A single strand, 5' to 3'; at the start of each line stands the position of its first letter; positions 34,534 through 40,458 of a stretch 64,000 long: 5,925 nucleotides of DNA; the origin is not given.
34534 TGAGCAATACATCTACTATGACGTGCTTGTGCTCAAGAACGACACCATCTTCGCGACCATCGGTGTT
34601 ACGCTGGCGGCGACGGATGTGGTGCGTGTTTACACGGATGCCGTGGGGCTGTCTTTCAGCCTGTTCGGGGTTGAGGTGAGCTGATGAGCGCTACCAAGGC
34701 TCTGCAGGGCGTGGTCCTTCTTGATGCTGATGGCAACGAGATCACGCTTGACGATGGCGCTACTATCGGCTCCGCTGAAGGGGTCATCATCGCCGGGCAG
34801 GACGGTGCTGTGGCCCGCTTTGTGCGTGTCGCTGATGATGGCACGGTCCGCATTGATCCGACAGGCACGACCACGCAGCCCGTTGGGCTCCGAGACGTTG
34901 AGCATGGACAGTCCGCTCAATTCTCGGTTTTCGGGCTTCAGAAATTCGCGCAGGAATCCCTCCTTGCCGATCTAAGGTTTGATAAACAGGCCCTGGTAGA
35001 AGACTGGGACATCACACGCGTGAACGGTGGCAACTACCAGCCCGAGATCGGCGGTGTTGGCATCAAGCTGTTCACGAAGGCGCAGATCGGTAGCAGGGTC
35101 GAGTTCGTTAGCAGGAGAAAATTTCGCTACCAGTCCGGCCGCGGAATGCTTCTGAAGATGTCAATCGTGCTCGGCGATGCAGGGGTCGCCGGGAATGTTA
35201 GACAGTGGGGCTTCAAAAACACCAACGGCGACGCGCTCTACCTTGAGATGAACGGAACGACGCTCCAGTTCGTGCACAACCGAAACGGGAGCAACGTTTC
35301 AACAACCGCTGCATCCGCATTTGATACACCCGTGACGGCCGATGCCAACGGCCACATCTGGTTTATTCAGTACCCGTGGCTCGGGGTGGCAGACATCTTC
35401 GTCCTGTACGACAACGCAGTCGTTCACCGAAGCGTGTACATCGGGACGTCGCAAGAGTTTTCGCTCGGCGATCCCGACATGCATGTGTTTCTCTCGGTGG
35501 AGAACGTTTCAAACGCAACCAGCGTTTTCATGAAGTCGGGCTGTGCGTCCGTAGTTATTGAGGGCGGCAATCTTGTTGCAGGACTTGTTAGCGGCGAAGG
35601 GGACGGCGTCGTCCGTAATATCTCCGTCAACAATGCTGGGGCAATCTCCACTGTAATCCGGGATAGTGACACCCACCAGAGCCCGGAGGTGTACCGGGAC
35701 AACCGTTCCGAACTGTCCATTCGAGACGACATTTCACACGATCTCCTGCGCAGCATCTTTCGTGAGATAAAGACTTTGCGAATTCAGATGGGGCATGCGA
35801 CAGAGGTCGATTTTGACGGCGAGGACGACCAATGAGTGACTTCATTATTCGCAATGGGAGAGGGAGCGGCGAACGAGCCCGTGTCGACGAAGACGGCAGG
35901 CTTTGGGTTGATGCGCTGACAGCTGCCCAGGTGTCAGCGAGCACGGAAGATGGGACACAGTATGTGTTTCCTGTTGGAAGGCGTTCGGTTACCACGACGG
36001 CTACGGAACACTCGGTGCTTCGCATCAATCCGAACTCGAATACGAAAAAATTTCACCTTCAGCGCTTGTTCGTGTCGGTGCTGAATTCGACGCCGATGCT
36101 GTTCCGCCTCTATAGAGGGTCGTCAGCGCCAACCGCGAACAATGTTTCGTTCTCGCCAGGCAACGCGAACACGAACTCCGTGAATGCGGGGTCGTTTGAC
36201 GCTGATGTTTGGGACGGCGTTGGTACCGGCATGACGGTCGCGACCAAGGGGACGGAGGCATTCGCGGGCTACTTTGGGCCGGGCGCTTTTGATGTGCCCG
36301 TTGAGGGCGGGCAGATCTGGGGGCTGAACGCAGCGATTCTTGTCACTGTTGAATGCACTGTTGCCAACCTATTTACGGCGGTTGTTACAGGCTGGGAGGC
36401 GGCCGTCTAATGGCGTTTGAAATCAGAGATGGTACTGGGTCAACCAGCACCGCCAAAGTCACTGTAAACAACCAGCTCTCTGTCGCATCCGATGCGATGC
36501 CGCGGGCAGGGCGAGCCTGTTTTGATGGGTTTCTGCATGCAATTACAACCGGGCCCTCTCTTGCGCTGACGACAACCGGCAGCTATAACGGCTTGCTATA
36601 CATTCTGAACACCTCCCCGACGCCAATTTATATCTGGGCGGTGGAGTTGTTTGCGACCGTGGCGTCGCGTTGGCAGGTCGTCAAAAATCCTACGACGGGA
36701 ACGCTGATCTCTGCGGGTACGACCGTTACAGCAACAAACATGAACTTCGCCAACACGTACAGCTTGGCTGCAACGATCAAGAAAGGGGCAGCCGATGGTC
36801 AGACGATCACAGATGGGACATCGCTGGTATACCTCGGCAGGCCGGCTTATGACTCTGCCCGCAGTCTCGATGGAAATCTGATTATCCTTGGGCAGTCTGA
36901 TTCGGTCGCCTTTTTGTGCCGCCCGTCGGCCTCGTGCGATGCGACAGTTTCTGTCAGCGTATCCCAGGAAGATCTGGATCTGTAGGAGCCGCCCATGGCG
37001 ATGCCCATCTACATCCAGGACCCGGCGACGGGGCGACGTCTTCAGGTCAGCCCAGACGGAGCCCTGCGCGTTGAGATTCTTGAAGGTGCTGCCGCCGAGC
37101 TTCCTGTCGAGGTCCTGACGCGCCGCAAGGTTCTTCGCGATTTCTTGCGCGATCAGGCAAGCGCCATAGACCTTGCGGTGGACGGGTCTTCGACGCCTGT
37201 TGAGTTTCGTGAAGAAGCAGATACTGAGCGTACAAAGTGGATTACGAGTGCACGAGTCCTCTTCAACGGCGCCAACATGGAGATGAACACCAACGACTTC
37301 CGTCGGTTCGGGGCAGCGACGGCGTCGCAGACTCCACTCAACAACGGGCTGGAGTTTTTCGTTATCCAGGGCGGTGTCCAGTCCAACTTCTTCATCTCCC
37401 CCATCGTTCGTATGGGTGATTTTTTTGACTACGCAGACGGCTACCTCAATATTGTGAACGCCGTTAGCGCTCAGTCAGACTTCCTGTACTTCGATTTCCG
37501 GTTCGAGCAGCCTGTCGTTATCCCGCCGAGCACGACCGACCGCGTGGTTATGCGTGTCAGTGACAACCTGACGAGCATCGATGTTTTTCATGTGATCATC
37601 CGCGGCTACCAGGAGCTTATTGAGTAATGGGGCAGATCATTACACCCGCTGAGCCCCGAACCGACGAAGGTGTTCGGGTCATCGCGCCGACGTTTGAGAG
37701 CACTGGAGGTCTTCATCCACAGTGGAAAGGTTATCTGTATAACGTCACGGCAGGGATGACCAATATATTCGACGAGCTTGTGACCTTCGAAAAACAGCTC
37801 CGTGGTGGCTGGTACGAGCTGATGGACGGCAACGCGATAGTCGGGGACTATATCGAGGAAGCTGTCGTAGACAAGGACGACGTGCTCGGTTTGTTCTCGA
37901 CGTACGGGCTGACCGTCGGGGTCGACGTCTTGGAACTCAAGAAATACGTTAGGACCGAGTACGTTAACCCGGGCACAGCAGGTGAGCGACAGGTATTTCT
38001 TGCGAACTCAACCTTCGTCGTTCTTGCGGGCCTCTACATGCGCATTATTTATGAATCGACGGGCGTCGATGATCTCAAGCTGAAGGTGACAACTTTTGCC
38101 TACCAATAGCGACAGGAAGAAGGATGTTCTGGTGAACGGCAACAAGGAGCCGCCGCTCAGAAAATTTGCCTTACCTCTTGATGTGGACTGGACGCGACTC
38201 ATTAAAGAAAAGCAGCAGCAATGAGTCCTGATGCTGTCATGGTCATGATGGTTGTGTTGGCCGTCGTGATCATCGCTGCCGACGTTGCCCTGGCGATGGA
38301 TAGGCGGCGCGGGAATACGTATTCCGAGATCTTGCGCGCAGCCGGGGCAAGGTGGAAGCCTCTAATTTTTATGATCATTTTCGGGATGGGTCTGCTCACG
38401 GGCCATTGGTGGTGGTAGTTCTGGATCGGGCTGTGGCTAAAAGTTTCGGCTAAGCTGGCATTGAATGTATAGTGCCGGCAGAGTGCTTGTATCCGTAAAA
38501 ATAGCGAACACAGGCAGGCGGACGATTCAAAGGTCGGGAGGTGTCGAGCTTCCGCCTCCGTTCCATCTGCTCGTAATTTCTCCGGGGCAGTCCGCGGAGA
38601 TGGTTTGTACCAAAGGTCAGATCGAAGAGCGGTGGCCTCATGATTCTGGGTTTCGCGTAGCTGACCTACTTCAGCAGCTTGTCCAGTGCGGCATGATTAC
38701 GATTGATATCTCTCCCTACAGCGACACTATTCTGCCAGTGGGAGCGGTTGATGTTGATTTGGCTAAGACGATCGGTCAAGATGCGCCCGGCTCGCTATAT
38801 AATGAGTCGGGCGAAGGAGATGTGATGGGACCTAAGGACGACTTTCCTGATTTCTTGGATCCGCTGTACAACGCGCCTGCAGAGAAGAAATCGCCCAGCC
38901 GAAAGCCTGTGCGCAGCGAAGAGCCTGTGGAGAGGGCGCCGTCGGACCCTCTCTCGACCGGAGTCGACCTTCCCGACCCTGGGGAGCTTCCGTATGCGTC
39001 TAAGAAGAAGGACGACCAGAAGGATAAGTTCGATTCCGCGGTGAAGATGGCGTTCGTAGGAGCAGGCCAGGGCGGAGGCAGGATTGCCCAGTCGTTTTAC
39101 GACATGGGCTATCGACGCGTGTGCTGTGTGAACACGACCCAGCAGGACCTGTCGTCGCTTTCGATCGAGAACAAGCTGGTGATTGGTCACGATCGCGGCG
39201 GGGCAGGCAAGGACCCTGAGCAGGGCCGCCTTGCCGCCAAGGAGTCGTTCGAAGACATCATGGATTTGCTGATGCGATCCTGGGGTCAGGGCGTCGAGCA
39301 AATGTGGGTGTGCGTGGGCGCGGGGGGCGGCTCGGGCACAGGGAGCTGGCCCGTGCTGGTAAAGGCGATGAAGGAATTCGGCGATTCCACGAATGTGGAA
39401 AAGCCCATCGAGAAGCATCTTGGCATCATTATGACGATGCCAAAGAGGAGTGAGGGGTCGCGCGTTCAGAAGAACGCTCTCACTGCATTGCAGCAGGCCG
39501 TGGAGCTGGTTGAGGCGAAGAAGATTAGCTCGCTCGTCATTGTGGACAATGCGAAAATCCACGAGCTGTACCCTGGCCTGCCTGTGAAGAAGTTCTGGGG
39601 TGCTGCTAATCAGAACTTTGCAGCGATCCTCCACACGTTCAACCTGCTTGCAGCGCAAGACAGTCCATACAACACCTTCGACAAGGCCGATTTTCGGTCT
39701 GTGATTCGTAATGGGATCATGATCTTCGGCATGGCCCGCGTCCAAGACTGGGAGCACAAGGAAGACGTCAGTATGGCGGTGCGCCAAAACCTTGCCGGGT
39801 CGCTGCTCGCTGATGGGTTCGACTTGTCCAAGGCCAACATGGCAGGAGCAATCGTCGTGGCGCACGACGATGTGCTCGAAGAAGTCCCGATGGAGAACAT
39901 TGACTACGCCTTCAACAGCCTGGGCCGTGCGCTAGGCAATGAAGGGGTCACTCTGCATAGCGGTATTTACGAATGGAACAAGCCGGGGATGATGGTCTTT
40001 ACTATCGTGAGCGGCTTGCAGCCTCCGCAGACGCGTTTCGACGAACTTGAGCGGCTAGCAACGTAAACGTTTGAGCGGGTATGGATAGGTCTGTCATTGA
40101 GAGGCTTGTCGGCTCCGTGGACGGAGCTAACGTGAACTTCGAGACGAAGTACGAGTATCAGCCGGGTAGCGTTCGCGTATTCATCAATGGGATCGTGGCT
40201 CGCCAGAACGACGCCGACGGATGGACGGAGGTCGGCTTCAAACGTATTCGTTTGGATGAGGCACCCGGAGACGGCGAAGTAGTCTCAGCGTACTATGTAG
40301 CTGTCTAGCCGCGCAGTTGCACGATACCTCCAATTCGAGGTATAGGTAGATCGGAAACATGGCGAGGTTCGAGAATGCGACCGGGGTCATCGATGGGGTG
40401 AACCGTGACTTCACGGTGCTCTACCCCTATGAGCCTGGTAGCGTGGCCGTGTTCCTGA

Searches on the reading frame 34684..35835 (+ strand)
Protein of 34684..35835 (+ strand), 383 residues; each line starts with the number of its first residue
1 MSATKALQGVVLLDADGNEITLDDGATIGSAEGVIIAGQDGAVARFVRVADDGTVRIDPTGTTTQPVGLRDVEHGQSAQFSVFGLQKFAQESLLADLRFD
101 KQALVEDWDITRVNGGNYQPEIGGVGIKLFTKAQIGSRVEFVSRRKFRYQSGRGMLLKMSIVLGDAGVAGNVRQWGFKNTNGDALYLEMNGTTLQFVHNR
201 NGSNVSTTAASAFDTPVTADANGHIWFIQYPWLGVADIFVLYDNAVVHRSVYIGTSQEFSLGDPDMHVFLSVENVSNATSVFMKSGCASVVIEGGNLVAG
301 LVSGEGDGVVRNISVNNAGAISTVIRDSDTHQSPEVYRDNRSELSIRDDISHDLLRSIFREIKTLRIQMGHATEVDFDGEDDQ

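Call 7: search_protein_families(library=phrogs, proteins=[window:34684-35835:+], max_evalue=0.001)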
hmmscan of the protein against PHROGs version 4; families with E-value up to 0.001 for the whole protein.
window:34684-35835:+ (383 aa): 1 family
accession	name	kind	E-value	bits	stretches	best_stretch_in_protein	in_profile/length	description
phrog_1645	-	head and packaging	1.3e-13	51.6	1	69-302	40-290/440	virion structural protein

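Call 107: search_protein_families(library=pfam, proteins=[window:34684-35835:+], max_evalue=0.01)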
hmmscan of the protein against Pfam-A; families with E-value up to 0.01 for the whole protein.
window:34684-35835:+ (383 aa): 0 families

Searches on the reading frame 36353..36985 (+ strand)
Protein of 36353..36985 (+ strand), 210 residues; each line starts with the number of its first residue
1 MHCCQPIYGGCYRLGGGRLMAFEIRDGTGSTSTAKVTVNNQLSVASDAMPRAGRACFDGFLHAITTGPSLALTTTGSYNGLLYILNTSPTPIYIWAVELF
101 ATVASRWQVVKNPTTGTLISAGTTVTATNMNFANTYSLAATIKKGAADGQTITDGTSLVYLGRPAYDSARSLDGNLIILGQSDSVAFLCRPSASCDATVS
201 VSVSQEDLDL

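Call 4: search_protein_families(library=pfam, proteins=[window:36353-36985:+], max_evalue=0.1)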
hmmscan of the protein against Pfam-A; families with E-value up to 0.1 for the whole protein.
window:36353-36985:+ (210 aa): 1 family
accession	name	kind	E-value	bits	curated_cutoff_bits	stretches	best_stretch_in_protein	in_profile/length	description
PF00553.25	CBM_2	-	0.051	14.4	24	1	80-147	17-81/101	Cellulose binding domain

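Call 5: search_protein_families(library=phrogs, proteins=[window:36353-36985:+], max_evalue=0.01)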
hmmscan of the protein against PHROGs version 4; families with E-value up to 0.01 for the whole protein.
window:36353-36985:+ (210 aa): 0 families

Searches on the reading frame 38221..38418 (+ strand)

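Call 4: search_protein_families(library=pfam, proteins=[window:38221-38418:+], max_evalue=0.1)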
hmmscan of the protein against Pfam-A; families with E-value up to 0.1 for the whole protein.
window:38221-38418:+ (65 aa): 2 families
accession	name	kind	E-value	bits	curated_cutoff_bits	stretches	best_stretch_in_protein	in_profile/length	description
PF11190.13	DUF2976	-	0.0029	17.9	28.2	1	10-62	26-77/87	Protein of unknown function (DUF2976)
PF11742.13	DUF3302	-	0.017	15.7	32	1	6-53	10-55/77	Protein of unknown function (DUF3302)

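Call 5: search_protein_families(library=phrogs, proteins=[window:38221-38418:+], max_evalue=0.01)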
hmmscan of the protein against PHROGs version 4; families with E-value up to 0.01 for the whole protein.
window:38221-38418:+ (65 aa): 0 families

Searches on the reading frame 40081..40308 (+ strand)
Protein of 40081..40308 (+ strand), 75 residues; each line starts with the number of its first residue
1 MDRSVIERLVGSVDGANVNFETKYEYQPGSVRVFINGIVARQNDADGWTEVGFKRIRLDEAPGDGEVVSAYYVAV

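Call 4: search_protein_families(library=pfam, proteins=[window:40081-40308:+], max_evalue=0.1)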
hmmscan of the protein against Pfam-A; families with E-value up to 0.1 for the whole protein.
window:40081-40308:+ (75 aa): 1 family
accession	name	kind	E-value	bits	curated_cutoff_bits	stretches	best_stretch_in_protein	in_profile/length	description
PF03906.20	Phage_T7_tail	-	0.0029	17.7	25.2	1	9-69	9-68/157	Phage T7 tail fibre protein, N-terminal domain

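Call 5: search_protein_families(library=phrogs, proteins=[window:40081-40308:+], max_evalue=0.01)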
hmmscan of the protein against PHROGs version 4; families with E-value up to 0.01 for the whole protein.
window:40081-40308:+ (75 aa): 0 families

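Call 54: search_protein_families(library=ncbifam, proteins=[window:40081-40305:+], max_evalue=0.01)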
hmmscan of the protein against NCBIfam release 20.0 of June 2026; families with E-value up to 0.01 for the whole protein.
window:40081-40305:+ (75 aa): 0 families
